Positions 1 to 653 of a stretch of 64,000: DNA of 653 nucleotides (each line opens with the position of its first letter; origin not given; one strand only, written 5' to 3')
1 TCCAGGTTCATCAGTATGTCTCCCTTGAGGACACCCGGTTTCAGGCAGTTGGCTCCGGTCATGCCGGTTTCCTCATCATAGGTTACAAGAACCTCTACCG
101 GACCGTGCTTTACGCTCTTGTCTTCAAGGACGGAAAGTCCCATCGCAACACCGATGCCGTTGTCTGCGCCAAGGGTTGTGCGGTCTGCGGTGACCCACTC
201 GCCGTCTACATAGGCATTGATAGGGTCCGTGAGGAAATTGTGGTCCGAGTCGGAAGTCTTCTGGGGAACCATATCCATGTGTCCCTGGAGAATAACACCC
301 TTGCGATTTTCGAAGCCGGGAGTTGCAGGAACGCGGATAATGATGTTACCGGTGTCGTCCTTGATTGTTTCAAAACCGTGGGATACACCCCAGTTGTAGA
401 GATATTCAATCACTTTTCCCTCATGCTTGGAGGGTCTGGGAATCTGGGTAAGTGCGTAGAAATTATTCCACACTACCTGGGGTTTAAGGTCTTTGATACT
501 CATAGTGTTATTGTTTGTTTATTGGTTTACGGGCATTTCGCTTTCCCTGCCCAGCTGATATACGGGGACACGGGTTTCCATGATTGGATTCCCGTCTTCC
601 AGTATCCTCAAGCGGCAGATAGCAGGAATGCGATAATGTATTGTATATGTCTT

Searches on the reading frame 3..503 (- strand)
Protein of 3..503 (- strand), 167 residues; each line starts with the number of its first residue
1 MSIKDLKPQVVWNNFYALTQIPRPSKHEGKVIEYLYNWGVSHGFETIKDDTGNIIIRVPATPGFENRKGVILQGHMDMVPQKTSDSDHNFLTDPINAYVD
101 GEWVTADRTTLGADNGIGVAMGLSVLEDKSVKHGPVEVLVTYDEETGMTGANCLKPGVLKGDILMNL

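Call 78: search_protein_families(library=pfam, proteins=[window:3-503:-])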
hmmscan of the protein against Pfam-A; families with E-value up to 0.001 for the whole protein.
window:3-503:- (167 aa): 1 family
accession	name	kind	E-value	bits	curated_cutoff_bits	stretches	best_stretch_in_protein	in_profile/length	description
PF01546.33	Peptidase_M20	-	1.1e-05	25.9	24.6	1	71-152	1-77/206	Peptidase family M20/M25/M40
